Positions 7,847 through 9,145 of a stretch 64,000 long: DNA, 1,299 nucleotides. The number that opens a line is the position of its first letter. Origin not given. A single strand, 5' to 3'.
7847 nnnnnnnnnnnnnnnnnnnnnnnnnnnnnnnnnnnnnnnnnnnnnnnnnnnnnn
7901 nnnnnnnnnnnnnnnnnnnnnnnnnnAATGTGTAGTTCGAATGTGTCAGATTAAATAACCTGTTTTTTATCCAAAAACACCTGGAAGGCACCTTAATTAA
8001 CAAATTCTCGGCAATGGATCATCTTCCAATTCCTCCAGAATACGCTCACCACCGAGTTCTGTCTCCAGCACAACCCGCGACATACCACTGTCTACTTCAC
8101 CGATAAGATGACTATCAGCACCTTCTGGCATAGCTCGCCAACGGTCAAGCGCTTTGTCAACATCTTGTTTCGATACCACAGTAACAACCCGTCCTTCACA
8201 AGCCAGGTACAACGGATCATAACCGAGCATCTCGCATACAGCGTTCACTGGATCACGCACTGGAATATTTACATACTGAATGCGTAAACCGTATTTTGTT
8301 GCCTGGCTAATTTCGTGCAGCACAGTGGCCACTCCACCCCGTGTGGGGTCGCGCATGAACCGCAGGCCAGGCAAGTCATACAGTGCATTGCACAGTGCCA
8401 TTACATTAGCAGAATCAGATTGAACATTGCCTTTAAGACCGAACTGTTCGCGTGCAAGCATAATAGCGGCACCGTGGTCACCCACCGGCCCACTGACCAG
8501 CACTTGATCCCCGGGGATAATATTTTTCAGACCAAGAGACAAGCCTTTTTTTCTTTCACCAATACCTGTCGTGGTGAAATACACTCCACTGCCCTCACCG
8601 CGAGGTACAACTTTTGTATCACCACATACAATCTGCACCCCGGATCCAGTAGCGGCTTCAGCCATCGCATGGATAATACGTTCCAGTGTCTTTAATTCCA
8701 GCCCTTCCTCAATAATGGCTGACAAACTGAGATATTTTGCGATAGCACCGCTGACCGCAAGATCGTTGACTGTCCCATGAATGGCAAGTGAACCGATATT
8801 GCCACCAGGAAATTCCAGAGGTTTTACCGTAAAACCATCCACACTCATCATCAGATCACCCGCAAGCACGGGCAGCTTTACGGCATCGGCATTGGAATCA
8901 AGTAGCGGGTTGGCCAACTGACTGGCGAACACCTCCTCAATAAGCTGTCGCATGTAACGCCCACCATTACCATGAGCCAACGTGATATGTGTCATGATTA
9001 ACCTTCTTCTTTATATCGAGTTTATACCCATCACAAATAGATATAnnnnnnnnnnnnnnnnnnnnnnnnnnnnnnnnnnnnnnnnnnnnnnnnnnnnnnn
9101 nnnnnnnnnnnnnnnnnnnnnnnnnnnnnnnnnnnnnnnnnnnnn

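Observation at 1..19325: Same-strand supercluster: group-3b [NiFe] hydrogenase, hypCABDFE, and a complete V/A-type ATPase, with only 70 nt between hypE and the first ATPase gene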

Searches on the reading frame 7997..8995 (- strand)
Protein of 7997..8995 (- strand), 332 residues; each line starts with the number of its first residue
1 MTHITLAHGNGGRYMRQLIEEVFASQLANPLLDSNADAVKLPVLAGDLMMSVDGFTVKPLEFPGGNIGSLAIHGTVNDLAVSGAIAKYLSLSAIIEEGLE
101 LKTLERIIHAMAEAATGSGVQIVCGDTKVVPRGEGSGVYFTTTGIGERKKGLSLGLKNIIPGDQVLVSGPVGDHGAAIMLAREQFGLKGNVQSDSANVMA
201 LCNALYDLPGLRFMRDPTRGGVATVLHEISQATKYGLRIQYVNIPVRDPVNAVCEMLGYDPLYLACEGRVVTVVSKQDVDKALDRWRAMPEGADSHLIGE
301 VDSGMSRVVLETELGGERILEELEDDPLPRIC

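Call 4: search_protein_families(library=pfam, proteins=[window:7997-8995:-], max_evalue=0.01)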
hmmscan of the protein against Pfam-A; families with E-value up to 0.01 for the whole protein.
window:7997-8995:- (332 aa): 2 families
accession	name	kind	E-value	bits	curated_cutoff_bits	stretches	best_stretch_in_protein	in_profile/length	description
PF02769.27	AIRS_C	-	1.9e-19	70.8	23.1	1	161-304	2-148/156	AIR synthase related protein, C-terminal domain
PF00586.29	AIRS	-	9.5e-15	55.4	24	1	46-146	13-110/112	AIR synthase related protein, N-terminal domain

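Call 8: search_protein_families(library=ncbifam, proteins=[window:7997-8995:-], max_evalue=0.01)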
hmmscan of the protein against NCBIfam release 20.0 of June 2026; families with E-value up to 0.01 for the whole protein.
window:7997-8995:- (332 aa): 7 families
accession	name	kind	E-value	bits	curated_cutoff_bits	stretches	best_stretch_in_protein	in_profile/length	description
TIGR02124.1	hypE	equivalog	7e-116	386.8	251.6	1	3-332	1-332/332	hydrogenase expression/formation protein HypE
TIGR01379.1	thiL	equivalog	1.8e-17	63.3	184.15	1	63-311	56-303/320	thiamine-phosphate kinase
NF004353.0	PRK05731.2-2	equivalog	1.3e-14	54.1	301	1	64-305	51-281/311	thiamine-phosphate kinase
NF004351.0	PRK05731.1-4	equivalog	2.8e-08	33.3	324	1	66-268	73-271/321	thiamine-phosphate kinase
TIGR00878.1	purM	equivalog_domain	0.00012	21.4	236.35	1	68-191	78-201/332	phosphoribosylformylglycinamidine cyclo-ligase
NF004350.0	PRK05731.1-1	equivalog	0.00026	20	441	1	71-189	68-179/325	thiamine-phosphate kinase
TIGR00476.1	selD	equivalog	0.0078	15.5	125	1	85-256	95-263/311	selenide, water dikinase SelD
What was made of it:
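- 7997..8995 (-): hypE, ending in the PRIC motif. TIGR02124, 387 bits (call 8).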

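Call 13: find_encoding_contigs(protein=window:7997-8995:-, flank=10000, max_places=6)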
Protein window:7997-8995:- (332 aa): 1 contig read that carries it; 1 place shown.
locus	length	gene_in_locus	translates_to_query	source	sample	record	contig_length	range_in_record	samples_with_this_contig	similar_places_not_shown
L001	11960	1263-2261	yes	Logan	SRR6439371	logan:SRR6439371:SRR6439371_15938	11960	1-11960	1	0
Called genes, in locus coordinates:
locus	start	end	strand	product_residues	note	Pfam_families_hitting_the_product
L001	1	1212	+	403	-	?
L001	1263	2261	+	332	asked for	PF00586:AIRS, PF02769:AIRS_C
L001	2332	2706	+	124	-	-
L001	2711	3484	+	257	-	-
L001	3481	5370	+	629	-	PF01496:V_ATPase_I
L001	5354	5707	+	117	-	PF00137:ATP-synt_C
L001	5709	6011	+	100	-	PF01990:ATP-synt_F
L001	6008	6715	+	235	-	-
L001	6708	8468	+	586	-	PF02874:ATP-synt_ab_N, PF16886:ATP-synt_ab_Xtn, PF00006:ATP-synt_ab, PF22919:ATP-synt_VA_C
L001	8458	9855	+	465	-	PF02874:ATP-synt_ab_N, PF00006:ATP-synt_ab, PF22919:ATP-synt_VA_C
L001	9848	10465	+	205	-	PF01813:ATP-synt_D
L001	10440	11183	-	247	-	PF13386:DsbD_2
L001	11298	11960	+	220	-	?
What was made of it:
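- On A/V-type rotary ATPase: D on L001 (call 13).
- Closest known: Isp-type group-1e hydrogenase clusters. Different: It is not present downstream in this genome, where a DsbD_2 gene lies on the other strand (call 13).
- Checked: Only 136 of its 205 codons are present; the identical Logan contig L001 shows the full gene (call 13). From the L001 gene calls (call 13): atpA 3550, atpB 1800, subunit d/C 7547.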

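Call 14: find_homologous_proteins(query=L001:6708-8468:+, max_evalue=1e-50)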
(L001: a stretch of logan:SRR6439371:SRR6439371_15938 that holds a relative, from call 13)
Query L001:6708-8468:+ (586 aa): 7999 proteins with E <= 1e-50 among 8000 candidates; the best 120 are listed.
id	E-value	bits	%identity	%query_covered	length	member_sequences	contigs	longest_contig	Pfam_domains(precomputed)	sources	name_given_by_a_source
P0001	0.0e+0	1341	100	100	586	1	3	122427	PF16886.12,PF02874.30,PF00006.32,PF22919.2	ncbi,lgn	-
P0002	0.0e+0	1184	87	100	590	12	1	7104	PF16886.12,PF02874.30,PF00006.32,PF22919.2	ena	-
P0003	0.0e+0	1178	87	100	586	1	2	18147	PF16886.12,PF02874.30,PF00006.32,PF22919.2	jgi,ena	-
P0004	0.0e+0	1162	85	100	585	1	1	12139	PF16886.12,PF02874.30,PF00006.32,PF22919.2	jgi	-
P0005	0.0e+0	1023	75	99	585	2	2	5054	PF16886.12,PF02874.30,PF00006.32,PF22919.2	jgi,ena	-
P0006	0.0e+0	1022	75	99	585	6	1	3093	PF16886.12,PF02874.30,PF00006.32,PF22919.2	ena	-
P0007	0.0e+0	1019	75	99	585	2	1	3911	PF16886.12,PF02874.30,PF00006.32,PF22919.2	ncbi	ncbi:V-type ATP synthase subunit A [Kaarinaea lacus]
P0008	0.0e+0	1016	75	99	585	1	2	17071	PF16886.12,PF02874.30,PF00006.32,PF22919.2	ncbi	ncbi:V-type ATP synthase subunit A [Kaarinaea lacus]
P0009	0.0e+0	1015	75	99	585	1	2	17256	PF16886.12,PF02874.30,PF00006.32,PF22919.2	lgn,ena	-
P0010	9.1e-298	1007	75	99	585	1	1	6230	PF16886.12,PF02874.30,PF00006.32,PF22919.2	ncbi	-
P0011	1.1e-297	1007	74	100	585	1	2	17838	PF16886.12,PF02874.30,PF00006.32,PF22919.2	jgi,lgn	-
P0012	3.0e-296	1002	73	100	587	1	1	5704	PF16886.12,PF02874.30,PF00006.32,PF22919.2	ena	-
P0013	5.4e-296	1001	74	99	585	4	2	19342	PF16886.12,PF02874.30,PF00006.32,PF22919.2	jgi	-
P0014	8.0e-294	994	73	100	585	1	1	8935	PF16886.12,PF02874.30,PF00006.32,PF22919.2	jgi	jgi:V/A-type H+-transporting ATPase subunit A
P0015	1.3e-293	993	73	99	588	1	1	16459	PF16886.12,PF02874.30,PF00006.32,PF22919.2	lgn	-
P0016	3.8e-293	992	72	100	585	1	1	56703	PF16886.12,PF02874.30,PF00006.32,PF22919.2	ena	-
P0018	7.4e-292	988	73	99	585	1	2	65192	PF16886.12,PF02874.30,PF00006.32,PF22919.2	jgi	jgi:V/A-type H+-transporting ATPase subunit A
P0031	3.1e-287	972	71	100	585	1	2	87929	PF16886.12,PF02874.30,PF00006.32,PF22919.2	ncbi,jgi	ncbi:MAG: V-type ATP synthase subunit A [Gammaproteobacteria bacterium]|jgi:V/A-type H+-transporting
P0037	1.4e-285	967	73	100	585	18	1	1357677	PF16886.12,PF02874.30,PF00006.32,PF22919.2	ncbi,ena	-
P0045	1.2e-282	957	71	100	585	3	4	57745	PF16886.12,PF02874.30,PF00006.32,PF22919.2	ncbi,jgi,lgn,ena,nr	ncbi:MAG: V-type ATP synthase subunit A [Gammaproteobacteria bacterium]|nr:V-type ATP synthase subun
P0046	3.7e-282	956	71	99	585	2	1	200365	PF16886.12,PF02874.30,PF00006.32,PF22919.2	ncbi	ncbi:MAG: V-type ATP synthase subunit A [Synechococcus sp.]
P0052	2.9e-275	933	68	100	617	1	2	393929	PF16886.12,PF02874.30,PF00006.32,PF22919.2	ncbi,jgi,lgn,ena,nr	ncbi:MAG: V-type ATP synthase subunit A [Gammaproteobacteria bacterium]|nr:V-type ATP synthase subun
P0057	1.7e-271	920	68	100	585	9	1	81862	PF16886.12,PF02874.30,PF00006.32,PF22919.2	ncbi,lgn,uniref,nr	ncbi:ATPase [Solemya velum gill symbiont]|uniref:V-type ATP synthase subunit A n=1 Tax=Solemya velum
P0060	4.2e-271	919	69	100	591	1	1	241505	PF16886.12,PF02874.30,PF00006.32,PF22919.2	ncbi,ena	-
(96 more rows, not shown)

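Call 15: find_related_loci(query=L001:6708-8468:+, collection=genome_contigs, flank=10000)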
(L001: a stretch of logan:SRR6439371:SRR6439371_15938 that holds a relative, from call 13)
Query L001:6708-8468:+ (586 aa) in genome_contigs; peptide patterns used: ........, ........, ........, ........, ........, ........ (x = any residue, [..] = any of these).
433 stretches matched a pattern; 353 encode a relative of the query (tblastn E <= 1e-3); the best 80 are kept; 80 distinct loci.
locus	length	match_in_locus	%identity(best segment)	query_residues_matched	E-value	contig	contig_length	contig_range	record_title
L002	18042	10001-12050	90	1-585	0e+0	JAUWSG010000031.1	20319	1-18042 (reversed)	MAG: Gammaproteobacteria bacterium isolate CSMAG_2548 CSMAG_2548_k127_6195395_length_20319_cov_98.9804, whole genome sho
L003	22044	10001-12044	68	2-577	0e+0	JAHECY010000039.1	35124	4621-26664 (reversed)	MAG: Gammaproteobacteria bacterium isolate Ww183 NODE_1927_length_35124_cov_4.566037, whole genome shotgun sequence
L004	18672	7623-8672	29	174-530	5e-32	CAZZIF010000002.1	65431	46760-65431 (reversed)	MAG TPA_asm: uncultured bacterium isolate SRP332253_co2_114 genome assembly, contig: NODE_342_length_65431_cov_5.667477,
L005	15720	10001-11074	29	174-539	1e-31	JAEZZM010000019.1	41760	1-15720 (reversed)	MAG: Actinomycetes bacterium isolate OH_PFB_50 k127_40965, whole genome shotgun sequence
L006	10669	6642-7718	29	174-539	2e-31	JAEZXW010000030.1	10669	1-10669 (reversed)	MAG: Actinomycetes bacterium isolate OH_PFB_215 k127_584132, whole genome shotgun sequence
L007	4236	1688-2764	30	174-539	4e-31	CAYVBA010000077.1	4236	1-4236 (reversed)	MAG TPA_asm: uncultured Coriobacteriales bacterium isolate SRP274231_co1_51 genome assembly, contig: NODE_24516_length_4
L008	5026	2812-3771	36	15-429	9e-31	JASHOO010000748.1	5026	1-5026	MAG: Bryobacteraceae bacterium isolate JOPF025 JOPF_N042_contig_70624, whole genome shotgun sequence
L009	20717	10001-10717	36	180-429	1e-30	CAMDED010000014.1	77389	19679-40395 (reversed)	MAG: Candidatus Sulfopaludibacter sp. SbA3 isolate MaH-04nov19-243 genome assembly, contig: MaH-04nov19-C528, whole geno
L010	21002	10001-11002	37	3-429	1e-30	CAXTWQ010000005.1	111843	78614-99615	MAG TPA_asm: uncultured Bryobacteraceae bacterium isolate public_SRR14722090_metawrap_bin.6 genome assembly, contig: pub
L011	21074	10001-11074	28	174-539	7e-31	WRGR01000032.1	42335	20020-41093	MAG: Actinomycetes bacterium isolate Nc150P4bin21 JGI20171J29575_12612798, whole genome shotgun sequence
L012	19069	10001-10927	32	174-498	3e-30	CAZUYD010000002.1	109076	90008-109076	MAG TPA_asm: uncultured Enorma sp. isolate SRP141132_co4_124 genome assembly, contig: NODE_58_length_109076_cov_49.47699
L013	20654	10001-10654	37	203-429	2e-30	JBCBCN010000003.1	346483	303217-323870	MAG: Pseudomonadota bacterium isolate J06595_1 NODE_3_length_346483_cov_10.273648, whole genome shotgun sequence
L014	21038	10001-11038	29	187-538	3e-30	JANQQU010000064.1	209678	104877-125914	MAG: Calditrichia bacterium isolate IP29b_bin.38 k99_3601215, whole genome shotgun sequence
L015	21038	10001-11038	30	187-539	3e-30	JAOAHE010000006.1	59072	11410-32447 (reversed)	MAG: Thermodesulfovibrionales bacterium isolate SKW50 NODE_6_length_59072_cov_5.341927, whole genome shotgun sequence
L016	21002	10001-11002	34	3-429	2e-30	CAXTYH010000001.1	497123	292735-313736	MAG TPA_asm: uncultured Bryobacteraceae bacterium isolate public_SRR2387885_metawrap_bin.1 genome assembly, contig: publ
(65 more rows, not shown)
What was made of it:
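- Tried and rejected: The genome_contigs scan with the single A subunit (call 15) chose query-specific peptides.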

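Call 21: find_encoding_contigs(protein=P0037, flank=10000, max_places=3)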
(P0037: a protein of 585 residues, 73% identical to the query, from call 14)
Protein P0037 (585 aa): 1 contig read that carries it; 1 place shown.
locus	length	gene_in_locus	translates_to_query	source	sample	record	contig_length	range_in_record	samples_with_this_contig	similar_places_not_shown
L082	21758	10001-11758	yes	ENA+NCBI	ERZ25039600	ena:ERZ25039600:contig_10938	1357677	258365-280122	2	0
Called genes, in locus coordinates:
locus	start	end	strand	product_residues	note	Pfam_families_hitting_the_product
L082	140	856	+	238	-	PF02492:cobW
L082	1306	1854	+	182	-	PF07503:zf-HYPF, PF01300:Sua5_yciO_yrdC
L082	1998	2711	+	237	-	PF17788:HypF_C, PF22521:HypF_C_2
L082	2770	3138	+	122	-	PF22521:HypF_C_2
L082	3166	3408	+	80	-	PF01455:HupF_HypC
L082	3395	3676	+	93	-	PF01924:HypD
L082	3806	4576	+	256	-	PF01924:HypD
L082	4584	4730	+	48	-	-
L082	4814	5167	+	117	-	PF00586:AIRS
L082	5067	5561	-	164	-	-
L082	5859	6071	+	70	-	-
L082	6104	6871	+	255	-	-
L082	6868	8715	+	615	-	PF01496:V_ATPase_I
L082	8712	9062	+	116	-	PF00137:ATP-synt_C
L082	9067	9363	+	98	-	PF01990:ATP-synt_F (weak)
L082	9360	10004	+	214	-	-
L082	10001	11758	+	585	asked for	PF02874:ATP-synt_ab_N, PF16886:ATP-synt_ab_Xtn, PF00006:ATP-synt_ab, PF22919:ATP-synt_VA_C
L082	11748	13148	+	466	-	PF02874:ATP-synt_ab_N (weak), PF00006:ATP-synt_ab, PF22919:ATP-synt_VA_C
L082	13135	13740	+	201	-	PF01813:ATP-synt_D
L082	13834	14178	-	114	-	-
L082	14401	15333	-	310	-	-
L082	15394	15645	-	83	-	-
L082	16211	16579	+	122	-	-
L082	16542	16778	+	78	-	-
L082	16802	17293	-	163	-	PF07963:N_methyl, PF00114:Pilin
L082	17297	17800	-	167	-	-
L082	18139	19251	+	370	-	PF00149:Metallophos, PF12850:Metallophos_2 (weak)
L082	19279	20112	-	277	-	PF02678:Pirin, PF05726:Pirin_C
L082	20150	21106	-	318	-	PF13409:GST_N_2, PF13410:GST_C_2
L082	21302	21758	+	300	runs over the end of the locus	PF00126:HTH_1, PF03466:LysR_substrate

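Call 22: find_encoding_contigs(protein=P0057, flank=10000, max_places=3)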
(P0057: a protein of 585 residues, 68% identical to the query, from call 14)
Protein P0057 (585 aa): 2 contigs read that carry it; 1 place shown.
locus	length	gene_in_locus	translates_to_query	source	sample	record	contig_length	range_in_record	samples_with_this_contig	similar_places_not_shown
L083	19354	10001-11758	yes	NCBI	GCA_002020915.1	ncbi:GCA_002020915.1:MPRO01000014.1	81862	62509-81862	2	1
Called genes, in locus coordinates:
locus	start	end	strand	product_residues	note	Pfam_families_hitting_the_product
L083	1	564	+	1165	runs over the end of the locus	PF02463:SMC_N, PF13175:AAA_15, PF13304:AAA_21 (faint), PF13476:AAA_23 (weak), PF06470:SMC_hinge (weak)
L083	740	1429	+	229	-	PF04354:ZipA_C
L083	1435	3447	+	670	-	PF22745:Nlig-Ia, PF01653:DNA_ligase_aden, PF03120:OB_DNA_ligase, PF03119:DNA_ligase_ZBD, PF14520:HHH_5 (weak), PF12826:HHH_2, PF00533:BRCT, PF12738:PTCB-BRCT (weak)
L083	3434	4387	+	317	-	PF01380:SIS, PF00571:CBS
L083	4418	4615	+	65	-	PF26604:CBU_0592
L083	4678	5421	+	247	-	PF01925:TauE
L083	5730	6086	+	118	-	-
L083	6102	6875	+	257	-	-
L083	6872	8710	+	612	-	PF01496:V_ATPase_I (weak)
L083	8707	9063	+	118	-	PF00137:ATP-synt_C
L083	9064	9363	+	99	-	PF01990:ATP-synt_F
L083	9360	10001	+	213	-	-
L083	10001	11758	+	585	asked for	PF02874:ATP-synt_ab_N, PF16886:ATP-synt_ab_Xtn, PF00006:ATP-synt_ab, PF22919:ATP-synt_VA_C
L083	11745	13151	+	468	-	PF00006:ATP-synt_ab, PF22919:ATP-synt_VA_C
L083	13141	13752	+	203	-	PF01813:ATP-synt_D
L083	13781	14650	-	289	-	PF02678:Pirin, PF05726:Pirin_C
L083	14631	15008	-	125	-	PF07291:MauE, PF07681:DoxX, PF13564:DoxX_2 (weak)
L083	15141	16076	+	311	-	PF00126:HTH_1, PF03466:LysR_substrate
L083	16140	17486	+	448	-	PF12576:DUF3754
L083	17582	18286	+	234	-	-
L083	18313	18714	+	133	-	PF01814:Hemerythrin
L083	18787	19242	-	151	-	-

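Call 23: find_encoding_contigs(protein=P0008, flank=10000, max_places=2)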
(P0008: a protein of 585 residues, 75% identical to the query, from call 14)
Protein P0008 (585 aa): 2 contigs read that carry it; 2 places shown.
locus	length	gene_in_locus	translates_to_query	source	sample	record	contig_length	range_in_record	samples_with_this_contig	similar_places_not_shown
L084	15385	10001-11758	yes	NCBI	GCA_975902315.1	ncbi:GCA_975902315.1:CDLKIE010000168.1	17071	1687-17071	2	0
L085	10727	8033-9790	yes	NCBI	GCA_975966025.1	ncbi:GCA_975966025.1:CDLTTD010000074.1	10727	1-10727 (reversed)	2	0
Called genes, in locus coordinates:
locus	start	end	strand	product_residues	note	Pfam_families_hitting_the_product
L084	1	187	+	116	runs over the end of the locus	PF01155:HypA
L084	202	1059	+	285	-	PF02492:cobW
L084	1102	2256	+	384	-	PF01924:HypD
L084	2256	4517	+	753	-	PF00708:Acylphosphatase, PF07503:zf-HYPF, PF01300:Sua5_yciO_yrdC, PF17788:HypF_C, PF22521:HypF_C_2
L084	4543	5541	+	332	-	PF00586:AIRS, PF02769:AIRS_C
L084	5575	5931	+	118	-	-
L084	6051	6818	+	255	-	-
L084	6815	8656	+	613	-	PF01496:V_ATPase_I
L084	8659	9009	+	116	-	PF00137:ATP-synt_C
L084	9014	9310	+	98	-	PF01990:ATP-synt_F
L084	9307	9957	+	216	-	-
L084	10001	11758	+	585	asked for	PF02874:ATP-synt_ab_N, PF16886:ATP-synt_ab_Xtn, PF00006:ATP-synt_ab, PF22919:ATP-synt_VA_C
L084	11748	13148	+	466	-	PF02874:ATP-synt_ab_N (weak), PF00006:ATP-synt_ab, PF22919:ATP-synt_VA_C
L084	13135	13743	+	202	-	PF01813:ATP-synt_D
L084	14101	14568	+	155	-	PF01750:HycI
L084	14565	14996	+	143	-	PF04809:HupH_C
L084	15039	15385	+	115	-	?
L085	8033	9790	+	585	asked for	PF02874:ATP-synt_ab_N, PF16886:ATP-synt_ab_Xtn, PF00006:ATP-synt_ab, PF22919:ATP-synt_VA_C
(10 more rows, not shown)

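Call 24: find_encoding_contigs(protein=P0052, flank=10000, max_places=2)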
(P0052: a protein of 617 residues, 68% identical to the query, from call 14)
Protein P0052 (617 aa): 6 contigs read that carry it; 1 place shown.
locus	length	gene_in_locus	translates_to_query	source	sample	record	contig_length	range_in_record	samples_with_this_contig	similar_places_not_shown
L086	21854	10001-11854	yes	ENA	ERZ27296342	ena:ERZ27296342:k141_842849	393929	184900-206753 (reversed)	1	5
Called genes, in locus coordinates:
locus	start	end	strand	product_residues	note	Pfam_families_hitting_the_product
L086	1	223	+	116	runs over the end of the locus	PF01155:HypA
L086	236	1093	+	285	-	PF02492:cobW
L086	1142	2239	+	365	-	PF01924:HypD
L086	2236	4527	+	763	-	PF00708:Acylphosphatase, PF07503:zf-HYPF, PF01300:Sua5_yciO_yrdC, PF17788:HypF_C, PF22521:HypF_C_2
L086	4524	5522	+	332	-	PF00586:AIRS, PF02769:AIRS_C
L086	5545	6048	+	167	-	-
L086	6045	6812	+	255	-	-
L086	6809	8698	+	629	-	PF01496:V_ATPase_I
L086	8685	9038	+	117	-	PF00137:ATP-synt_C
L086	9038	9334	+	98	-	PF01990:ATP-synt_F (weak)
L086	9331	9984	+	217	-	-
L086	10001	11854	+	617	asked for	PF02874:ATP-synt_ab_N, PF16886:ATP-synt_ab_Xtn, PF00006:ATP-synt_ab, PF22919:ATP-synt_VA_C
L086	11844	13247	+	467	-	PF00006:ATP-synt_ab, PF22919:ATP-synt_VA_C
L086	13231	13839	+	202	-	PF01813:ATP-synt_D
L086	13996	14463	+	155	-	PF01750:HycI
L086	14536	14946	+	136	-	PF04809:HupH_C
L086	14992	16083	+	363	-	PF01058:Oxidored_q6, PF14720:NiFe_hyd_SSU_C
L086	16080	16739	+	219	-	-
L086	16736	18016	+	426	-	PF13237:Fer4_10 (faint), PF00037:Fer4 (faint), PF12837:Fer4_6 (faint), PF12838:Fer4_7 (weak), PF13183:Fer4_8, PF13534:Fer4_17, PF02754:CCG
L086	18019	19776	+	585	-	PF27537:HoxH (faint), PF00374:NiFeSe_Hases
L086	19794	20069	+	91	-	-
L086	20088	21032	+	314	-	PF01040:UbiA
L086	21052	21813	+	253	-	PF03264:Cytochrom_NNT, PF14522:Cytochrome_C7 (faint), PF09699:Paired_CXXCH_1 (faint), PF14537:Cytochrom_c3_2 (faint)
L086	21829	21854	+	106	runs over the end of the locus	PF14522:Cytochrome_C7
